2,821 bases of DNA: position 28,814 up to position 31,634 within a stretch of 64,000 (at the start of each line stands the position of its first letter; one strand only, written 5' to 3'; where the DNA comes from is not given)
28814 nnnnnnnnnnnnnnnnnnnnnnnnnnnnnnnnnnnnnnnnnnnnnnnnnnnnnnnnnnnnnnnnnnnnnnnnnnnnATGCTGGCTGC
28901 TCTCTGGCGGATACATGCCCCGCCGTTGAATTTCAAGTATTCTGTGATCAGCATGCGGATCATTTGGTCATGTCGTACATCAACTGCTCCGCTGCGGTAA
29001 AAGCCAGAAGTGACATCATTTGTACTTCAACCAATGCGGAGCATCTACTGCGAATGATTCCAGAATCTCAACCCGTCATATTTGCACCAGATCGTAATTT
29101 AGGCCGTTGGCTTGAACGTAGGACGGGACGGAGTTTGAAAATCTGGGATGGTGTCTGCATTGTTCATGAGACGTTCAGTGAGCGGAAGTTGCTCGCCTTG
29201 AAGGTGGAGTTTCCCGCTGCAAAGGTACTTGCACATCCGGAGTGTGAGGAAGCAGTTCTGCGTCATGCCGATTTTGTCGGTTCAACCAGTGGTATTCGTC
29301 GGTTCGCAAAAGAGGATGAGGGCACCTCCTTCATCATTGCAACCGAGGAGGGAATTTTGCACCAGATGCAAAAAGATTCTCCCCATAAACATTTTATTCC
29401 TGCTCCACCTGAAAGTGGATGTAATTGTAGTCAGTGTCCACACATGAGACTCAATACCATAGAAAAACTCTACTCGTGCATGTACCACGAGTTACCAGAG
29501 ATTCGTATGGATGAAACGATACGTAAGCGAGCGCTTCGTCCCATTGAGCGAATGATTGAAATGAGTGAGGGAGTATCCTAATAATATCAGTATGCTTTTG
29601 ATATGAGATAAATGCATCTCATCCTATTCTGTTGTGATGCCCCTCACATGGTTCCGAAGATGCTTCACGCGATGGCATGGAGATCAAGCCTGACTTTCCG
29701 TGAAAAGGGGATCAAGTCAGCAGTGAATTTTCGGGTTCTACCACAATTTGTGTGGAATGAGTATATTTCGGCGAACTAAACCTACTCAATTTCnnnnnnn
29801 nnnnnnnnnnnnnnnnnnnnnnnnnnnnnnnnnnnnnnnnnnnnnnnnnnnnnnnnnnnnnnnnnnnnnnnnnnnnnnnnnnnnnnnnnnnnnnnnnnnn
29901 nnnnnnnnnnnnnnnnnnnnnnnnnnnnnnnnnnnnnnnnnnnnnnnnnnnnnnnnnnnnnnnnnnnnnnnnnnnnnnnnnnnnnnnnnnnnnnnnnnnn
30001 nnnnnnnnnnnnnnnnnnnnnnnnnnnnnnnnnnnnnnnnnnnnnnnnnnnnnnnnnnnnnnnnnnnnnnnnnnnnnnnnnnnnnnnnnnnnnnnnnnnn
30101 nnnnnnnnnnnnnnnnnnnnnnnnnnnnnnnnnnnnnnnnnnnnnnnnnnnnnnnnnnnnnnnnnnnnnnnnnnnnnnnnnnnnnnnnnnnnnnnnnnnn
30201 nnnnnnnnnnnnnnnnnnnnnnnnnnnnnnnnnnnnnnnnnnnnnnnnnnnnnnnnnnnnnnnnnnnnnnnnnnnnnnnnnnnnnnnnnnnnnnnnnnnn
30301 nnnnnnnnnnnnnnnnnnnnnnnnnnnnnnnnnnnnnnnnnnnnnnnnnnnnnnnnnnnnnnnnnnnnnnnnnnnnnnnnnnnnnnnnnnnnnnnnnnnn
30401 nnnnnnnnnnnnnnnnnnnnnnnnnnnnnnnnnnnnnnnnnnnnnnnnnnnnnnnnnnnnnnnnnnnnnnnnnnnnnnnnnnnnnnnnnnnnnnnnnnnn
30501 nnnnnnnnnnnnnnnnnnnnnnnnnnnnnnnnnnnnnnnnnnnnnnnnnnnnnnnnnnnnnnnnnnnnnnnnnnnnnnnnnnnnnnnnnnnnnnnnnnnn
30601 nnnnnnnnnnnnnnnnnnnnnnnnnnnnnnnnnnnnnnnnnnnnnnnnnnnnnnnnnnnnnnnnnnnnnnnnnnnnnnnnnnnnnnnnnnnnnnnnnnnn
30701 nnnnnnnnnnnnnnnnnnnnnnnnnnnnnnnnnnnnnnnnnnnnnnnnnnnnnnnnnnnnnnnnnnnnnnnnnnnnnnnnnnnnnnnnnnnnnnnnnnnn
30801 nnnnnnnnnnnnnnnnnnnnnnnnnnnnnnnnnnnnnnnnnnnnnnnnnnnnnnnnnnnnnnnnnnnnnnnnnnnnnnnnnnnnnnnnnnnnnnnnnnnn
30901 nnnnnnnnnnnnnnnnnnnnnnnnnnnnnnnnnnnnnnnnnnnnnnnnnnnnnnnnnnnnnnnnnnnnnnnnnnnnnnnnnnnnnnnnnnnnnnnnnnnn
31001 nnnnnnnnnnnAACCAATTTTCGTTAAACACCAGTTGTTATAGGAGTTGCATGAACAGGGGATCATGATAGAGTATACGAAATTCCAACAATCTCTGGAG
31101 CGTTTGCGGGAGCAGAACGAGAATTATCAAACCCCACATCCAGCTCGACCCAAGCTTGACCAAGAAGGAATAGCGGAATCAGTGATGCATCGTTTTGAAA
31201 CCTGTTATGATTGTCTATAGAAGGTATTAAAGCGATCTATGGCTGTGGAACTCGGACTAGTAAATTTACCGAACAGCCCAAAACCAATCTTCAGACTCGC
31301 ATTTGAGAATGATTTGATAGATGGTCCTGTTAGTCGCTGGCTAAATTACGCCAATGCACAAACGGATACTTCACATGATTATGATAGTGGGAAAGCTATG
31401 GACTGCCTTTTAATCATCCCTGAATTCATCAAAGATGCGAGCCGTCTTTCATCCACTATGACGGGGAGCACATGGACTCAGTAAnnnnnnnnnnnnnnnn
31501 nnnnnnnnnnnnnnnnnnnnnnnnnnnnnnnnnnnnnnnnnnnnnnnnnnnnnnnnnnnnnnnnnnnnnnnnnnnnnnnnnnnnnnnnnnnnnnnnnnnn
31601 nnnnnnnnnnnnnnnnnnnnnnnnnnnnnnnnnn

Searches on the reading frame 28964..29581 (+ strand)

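Call 80: search_protein_families(library=pfam, proteins=[window:28964-29581:+], max_evalue=0.00001)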
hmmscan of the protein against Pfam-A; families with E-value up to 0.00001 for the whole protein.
window:28964-29581:+ (205 aa): 1 family
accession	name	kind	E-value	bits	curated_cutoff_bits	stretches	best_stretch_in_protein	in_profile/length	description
PF02445.21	NadA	-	1.9e-66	224.7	27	1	2-199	102-295/295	Quinolinate synthetase A protein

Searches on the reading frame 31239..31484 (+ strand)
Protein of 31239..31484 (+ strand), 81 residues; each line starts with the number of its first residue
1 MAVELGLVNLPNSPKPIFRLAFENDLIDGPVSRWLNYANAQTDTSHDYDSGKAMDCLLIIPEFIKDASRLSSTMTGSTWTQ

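Call 93: search_protein_families(library=pfam, proteins=[window:31239-31484:+], max_evalue=0.001)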
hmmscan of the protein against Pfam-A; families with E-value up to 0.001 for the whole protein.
window:31239-31484:+ (81 aa): 1 family
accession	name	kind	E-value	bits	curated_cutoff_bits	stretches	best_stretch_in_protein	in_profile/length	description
PF08780.16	NTase_sub_bind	-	1.9e-09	38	31.8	1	13-74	63-124/126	Nucleotidyltransferase substrate binding protein like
